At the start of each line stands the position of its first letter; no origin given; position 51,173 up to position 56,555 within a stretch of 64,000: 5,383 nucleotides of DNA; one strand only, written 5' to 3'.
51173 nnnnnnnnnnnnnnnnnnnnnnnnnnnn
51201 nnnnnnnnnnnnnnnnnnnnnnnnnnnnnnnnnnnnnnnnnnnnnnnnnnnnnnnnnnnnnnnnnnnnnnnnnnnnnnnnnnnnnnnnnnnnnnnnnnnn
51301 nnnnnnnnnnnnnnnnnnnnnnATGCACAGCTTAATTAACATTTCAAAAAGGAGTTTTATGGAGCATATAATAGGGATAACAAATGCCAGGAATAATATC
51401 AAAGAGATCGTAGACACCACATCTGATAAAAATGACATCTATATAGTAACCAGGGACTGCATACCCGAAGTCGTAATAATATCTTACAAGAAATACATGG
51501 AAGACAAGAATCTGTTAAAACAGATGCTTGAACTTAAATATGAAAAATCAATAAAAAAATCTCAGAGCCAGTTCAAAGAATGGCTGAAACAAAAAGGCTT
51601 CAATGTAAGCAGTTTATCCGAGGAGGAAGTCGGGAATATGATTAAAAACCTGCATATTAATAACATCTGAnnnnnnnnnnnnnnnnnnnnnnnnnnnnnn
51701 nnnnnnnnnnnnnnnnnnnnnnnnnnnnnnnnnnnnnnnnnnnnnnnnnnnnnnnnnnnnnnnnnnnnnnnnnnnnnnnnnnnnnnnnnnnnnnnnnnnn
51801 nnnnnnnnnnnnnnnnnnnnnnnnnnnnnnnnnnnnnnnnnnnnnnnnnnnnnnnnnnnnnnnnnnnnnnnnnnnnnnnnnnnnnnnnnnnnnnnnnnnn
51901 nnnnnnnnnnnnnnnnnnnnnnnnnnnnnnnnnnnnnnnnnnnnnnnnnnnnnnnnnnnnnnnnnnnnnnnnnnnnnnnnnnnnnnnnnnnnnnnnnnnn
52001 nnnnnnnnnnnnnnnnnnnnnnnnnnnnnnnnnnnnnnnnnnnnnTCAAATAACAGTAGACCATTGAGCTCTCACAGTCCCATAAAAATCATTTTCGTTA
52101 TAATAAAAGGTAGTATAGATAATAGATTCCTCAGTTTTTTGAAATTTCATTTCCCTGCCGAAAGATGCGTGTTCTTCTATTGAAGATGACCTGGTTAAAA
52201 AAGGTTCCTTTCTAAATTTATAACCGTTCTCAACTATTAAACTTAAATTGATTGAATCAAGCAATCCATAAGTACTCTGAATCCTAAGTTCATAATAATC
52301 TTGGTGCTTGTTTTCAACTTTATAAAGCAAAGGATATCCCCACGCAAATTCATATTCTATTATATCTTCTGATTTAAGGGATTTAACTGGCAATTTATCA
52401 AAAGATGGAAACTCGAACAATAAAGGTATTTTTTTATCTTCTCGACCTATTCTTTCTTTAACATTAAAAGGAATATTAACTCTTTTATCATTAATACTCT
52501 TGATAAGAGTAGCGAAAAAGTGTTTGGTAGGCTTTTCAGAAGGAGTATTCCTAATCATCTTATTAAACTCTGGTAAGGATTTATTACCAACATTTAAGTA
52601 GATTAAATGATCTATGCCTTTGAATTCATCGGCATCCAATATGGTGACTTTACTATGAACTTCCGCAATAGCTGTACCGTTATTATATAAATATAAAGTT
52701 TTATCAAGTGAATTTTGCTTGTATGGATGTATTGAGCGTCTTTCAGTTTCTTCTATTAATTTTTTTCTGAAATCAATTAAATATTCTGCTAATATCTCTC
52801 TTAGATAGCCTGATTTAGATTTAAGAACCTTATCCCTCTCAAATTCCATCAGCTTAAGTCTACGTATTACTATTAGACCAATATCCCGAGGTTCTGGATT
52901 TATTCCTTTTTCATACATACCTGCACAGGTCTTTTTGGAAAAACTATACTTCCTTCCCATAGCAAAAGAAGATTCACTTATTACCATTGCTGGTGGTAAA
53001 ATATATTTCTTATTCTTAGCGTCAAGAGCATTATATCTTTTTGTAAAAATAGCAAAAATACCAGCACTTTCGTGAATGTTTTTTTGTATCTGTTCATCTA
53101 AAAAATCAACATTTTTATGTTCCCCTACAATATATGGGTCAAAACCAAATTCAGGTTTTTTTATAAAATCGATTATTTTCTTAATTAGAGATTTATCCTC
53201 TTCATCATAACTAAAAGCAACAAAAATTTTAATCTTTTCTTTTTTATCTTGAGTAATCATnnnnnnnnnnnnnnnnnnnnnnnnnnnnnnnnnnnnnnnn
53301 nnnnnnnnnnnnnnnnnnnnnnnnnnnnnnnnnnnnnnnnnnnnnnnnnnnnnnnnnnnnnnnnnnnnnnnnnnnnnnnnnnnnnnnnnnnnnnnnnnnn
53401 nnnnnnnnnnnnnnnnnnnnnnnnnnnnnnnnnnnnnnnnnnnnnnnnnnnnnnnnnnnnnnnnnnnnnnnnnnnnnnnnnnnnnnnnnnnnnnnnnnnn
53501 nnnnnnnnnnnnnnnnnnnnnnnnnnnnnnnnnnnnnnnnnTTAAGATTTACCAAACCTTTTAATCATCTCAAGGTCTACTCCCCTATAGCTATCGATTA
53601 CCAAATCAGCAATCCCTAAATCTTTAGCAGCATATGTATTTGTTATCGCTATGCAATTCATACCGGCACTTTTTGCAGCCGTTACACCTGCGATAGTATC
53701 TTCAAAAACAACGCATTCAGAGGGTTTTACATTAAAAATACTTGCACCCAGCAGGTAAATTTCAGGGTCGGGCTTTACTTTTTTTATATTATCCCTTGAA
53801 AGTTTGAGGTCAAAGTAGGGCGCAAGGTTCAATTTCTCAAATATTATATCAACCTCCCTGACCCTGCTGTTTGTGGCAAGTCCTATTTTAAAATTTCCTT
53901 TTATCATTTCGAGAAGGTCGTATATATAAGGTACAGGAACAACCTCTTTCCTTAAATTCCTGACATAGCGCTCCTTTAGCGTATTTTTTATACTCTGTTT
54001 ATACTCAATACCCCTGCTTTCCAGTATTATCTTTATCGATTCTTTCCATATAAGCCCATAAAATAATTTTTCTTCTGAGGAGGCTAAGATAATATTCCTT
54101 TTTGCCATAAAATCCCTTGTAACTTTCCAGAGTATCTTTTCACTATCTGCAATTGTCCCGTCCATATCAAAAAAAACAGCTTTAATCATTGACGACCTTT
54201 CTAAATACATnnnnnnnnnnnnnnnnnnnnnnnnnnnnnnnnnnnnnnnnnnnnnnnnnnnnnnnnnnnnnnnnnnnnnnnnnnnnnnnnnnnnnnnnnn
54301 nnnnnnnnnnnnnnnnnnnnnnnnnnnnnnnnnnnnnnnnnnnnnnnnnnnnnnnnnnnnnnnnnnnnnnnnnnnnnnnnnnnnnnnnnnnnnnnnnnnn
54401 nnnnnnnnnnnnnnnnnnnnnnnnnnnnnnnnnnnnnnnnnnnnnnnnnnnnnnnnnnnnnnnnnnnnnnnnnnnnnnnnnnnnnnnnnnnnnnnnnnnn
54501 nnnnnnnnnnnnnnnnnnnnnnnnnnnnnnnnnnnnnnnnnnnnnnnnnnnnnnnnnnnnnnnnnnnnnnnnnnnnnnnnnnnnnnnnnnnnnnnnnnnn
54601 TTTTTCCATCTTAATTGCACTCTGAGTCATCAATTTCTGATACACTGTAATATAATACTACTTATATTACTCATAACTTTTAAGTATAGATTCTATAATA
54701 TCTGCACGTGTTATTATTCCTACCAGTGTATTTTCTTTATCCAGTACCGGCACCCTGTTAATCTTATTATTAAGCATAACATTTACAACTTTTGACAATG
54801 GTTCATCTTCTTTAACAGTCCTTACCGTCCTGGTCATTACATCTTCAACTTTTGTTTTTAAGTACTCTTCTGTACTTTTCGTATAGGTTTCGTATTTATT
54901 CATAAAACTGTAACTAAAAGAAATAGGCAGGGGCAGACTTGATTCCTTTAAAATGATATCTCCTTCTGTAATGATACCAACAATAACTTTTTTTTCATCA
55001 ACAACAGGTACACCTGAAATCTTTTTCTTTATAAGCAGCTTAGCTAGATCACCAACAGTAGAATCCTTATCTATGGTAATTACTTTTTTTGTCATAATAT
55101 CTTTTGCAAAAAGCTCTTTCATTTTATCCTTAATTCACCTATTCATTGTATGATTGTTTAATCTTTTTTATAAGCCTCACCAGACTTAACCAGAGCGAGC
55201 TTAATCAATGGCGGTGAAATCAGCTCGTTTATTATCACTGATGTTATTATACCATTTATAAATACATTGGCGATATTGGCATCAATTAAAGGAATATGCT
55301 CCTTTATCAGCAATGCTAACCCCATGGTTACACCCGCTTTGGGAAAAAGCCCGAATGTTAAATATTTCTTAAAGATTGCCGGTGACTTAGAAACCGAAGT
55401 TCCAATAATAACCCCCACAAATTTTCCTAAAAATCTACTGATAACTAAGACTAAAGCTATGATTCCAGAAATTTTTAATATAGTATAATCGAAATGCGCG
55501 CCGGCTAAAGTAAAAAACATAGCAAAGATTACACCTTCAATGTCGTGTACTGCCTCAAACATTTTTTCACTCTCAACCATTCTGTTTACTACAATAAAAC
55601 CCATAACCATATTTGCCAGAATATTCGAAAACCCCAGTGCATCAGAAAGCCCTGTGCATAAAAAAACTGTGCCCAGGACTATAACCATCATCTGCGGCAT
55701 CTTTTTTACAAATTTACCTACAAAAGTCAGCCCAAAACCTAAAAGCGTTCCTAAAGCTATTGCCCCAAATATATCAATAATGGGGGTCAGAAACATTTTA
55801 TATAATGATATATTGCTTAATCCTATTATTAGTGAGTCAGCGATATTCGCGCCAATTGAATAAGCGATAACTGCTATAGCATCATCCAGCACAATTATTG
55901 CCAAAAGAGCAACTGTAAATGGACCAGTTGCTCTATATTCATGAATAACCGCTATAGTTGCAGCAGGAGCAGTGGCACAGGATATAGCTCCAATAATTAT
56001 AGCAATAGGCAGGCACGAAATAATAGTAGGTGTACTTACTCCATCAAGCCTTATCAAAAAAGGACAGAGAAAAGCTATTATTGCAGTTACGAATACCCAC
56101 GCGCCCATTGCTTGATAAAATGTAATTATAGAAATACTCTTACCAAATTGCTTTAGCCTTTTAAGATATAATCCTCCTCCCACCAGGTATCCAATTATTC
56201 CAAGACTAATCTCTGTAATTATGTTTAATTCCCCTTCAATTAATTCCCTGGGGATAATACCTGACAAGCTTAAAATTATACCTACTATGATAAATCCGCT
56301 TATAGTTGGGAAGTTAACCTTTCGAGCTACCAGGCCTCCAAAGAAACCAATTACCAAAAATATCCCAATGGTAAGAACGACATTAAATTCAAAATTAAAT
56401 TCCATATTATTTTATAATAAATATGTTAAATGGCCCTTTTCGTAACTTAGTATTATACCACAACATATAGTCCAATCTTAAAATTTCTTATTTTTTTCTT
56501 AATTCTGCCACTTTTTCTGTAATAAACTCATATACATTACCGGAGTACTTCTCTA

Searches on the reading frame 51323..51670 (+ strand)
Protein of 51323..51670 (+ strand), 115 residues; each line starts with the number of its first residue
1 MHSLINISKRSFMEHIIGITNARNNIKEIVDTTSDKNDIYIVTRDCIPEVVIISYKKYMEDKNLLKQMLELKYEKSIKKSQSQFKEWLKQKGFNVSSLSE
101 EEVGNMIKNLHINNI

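Call 5: search_protein_families(library=pfam, proteins=[window:51323-51670:+], max_evalue=0.01)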
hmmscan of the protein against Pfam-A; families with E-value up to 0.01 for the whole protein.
window:51323-51670:+ (115 aa): 1 family
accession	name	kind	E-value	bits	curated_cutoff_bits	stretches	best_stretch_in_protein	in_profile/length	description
PF02604.26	PhdYeFM_antitox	-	1.6e-07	31.4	29.8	1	14-58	1-45/74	Antitoxin Phd_YefM, type II toxin-antitoxin system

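Call 10: search_protein_families(library=ncbifam, proteins=[window:51323-51670:+], max_evalue=0.01)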
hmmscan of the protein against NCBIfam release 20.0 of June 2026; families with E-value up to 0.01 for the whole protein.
window:51323-51670:+ (115 aa): 1 family
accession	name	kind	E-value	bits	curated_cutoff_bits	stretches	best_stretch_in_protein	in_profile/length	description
TIGR01552.1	phd_fam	subfamily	1.6e-06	27.3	20.8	1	17-70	2-51/53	type II toxin-antitoxin system prevent-host-death family antitoxin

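Call 57: search_protein_families(library=padloc, proteins=[window:51359-51670:+], max_evalue=0.01)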
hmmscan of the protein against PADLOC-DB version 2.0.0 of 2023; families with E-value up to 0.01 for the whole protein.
window:51359-51670:+ (103 aa): 1 family
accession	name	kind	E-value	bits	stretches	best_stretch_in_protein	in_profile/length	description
PDLC04111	JukA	-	0.0039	14.7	1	48-96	106-154/250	-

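Call 88: search_solved_structures(query=window:51359-51670:+, max_evalue=1)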
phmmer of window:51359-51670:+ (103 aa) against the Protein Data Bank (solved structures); distinct sequences matched with E-value up to 1: 4.
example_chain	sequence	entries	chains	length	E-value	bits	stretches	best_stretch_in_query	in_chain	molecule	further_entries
1tvg_A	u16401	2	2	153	0.3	14.7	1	26-82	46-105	LOC51668 protein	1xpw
6d46_A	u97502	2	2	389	0.55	13.8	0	5-59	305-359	Beta sliding clamp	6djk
7up4_A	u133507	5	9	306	0.77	13.4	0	47-84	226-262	Ribosomal protein S6 kinase alpha-5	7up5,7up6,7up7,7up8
3kn5_A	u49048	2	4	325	0.89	13.2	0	47-84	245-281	Ribosomal protein S6 kinase alpha-5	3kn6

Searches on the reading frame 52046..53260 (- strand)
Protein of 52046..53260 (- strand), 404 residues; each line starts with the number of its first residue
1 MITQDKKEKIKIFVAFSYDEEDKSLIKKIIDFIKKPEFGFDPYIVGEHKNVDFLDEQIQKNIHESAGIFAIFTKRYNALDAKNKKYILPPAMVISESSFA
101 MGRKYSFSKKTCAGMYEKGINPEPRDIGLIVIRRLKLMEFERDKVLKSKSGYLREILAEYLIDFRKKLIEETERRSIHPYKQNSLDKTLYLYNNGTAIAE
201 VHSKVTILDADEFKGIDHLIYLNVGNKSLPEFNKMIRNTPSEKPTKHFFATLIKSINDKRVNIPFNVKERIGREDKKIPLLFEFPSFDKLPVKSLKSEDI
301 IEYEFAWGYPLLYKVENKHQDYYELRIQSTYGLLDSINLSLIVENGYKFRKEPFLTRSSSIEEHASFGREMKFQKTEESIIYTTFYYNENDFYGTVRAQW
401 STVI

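Call 5: search_protein_families(library=pfam, proteins=[window:52046-53260:-], max_evalue=0.01)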
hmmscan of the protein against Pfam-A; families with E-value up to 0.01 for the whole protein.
window:52046-53260:- (404 aa): 0 families

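Call 10: search_protein_families(library=ncbifam, proteins=[window:52046-53260:-], max_evalue=0.01)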
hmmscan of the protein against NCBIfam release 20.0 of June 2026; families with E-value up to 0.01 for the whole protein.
window:52046-53260:- (404 aa): 0 families

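Call 57: search_protein_families(library=padloc, proteins=[window:52046-53260:-], max_evalue=0.01)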
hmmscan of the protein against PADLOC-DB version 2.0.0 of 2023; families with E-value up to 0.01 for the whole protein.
window:52046-53260:- (404 aa): 0 families

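Call 58: search_protein_families(library=pfam, proteins=[window:52046-53260:-], max_evalue=1)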
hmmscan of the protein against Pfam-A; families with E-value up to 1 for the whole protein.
window:52046-53260:- (404 aa): 0 families

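Call 87: search_solved_structures(query=window:52046-53260:-, max_evalue=10)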
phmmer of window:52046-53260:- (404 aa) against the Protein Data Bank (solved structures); distinct sequences matched with E-value up to 10: 0.
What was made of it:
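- Checked: The 404-aa 'TIR-like' gene hits nothing at all (calls 57, 58, 87).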

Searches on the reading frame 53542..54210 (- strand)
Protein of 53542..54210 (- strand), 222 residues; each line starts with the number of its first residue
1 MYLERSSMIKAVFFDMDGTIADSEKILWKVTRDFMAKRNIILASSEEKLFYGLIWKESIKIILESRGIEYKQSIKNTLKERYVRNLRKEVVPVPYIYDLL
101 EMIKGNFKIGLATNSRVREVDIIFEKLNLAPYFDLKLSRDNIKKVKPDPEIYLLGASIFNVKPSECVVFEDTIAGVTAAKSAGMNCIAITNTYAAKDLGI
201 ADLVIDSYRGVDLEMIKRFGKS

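Call 5: search_protein_families(library=pfam, proteins=[window:53542-54210:-], max_evalue=0.01)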
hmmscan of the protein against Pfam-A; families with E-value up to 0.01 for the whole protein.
window:53542-54210:- (222 aa): 2 families
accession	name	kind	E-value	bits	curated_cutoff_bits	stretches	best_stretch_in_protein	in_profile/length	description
PF13419.12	HAD_2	-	1.3e-29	104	23.8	1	12-189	1-178/178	Haloacid dehalogenase-like hydrolase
PF00702.32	Hydrolase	-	7.9e-25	88.8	26.4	1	9-183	1-191/191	haloacid dehalogenase-like hydrolase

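Call 10: search_protein_families(library=ncbifam, proteins=[window:53542-54210:-], max_evalue=0.01)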
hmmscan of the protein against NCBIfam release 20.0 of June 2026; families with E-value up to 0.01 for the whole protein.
window:53542-54210:- (222 aa): 35 families (the best 25 are shown)
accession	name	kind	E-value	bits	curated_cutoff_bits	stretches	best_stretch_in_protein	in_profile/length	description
TIGR02009.1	PGMB-YQAB-SF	subfamily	3.1e-32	112.3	153.35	1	9-189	1-186/186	beta-phosphoglucomutase family hydrolase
TIGR01990.1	bPGM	equivalog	8e-31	107.4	189.4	1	9-189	1-186/187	beta-phosphoglucomutase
NF008087.0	PRK10826.1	equivalog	9.6e-27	94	191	1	6-197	4-199/222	hexitol phosphatase HxpB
NF046057.1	bifunc_MtlD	equivalog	3.4e-22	78.6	800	1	7-191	5-193/683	bifunctional mannitol-1-phosphate dehydrogenase/phosphatase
NF008000.0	PRK10725.1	equivalog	1.2e-21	77.7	215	1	10-189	6-185/188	fructose-1-phosphate/6-phosphogluconate phosphatase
NF007854.0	PRK10563.1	equivalog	1.4e-19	70.7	211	1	7-187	2-183/221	6-phosphogluconate phosphatase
TIGR02253.1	CTE7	subfamily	2.6e-19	69.9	169.75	1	8-207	1-216/221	TIGR02253 family HAD-type hydrolase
NF009695.0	PRK13222.1-2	equivalog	1.1e-18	67.6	225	1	8-196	5-200/226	phosphoglycolate phosphatase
NF008610.0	PRK11587.1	equivalog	2.1e-18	66.4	282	1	10-213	4-205/219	sugar phosphatase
TIGR01509.1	HAD-SF-IA-v3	subfamily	8.6e-18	65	29.4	1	79-188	52-153/154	HAD-IA family hydrolase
NF009696.0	PRK13222.1-3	equivalog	4.6e-17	62.5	359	1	9-196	3-193/223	N-acetylmuramic acid 6-phosphate phosphatase MupP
TIGR01449.2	PGP_bact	equivalog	5.8e-16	58.7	180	1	12-202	1-200/213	phosphoglycolate phosphatase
NF053653.1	InDiPhoBT2121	equivalog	1.9e-15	57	245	1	9-191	1-188/216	inorganic diphosphatase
NF009804.0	PRK13288.1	equivalog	4.6e-14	52.4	218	1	8-193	2-185/215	pyrophosphatase PpaX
NF009697.0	PRK13222.1-4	equivalog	1.8e-13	50.3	327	1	7-194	5-198/232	phosphoglycolate phosphatase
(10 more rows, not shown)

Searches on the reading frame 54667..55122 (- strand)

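Call 5: search_protein_families(library=pfam, proteins=[window:54667-55122:-], max_evalue=0.01)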
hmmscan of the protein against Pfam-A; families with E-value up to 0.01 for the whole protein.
window:54667-55122:- (151 aa): 1 family
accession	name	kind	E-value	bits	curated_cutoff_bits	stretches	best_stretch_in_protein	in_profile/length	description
PF00571.33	CBS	-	7.6e-33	113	24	2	6-57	1-52/57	CBS domain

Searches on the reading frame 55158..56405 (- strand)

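Call 10: search_protein_families(library=ncbifam, proteins=[window:55158-56405:-], max_evalue=0.01)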
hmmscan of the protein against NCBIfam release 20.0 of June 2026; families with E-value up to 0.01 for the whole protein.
window:55158-56405:- (415 aa): 0 families

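Call 58: search_protein_families(library=pfam, proteins=[window:55158-56405:-], max_evalue=1)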
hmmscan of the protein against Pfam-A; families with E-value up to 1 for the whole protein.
window:55158-56405:- (415 aa): 1 family
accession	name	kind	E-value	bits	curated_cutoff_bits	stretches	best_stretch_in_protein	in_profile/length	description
PF00999.27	Na_H_Exchanger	-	1.3e-27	97.1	26.2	1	20-400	4-372/375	Sodium/hydrogen exchanger, transmembrane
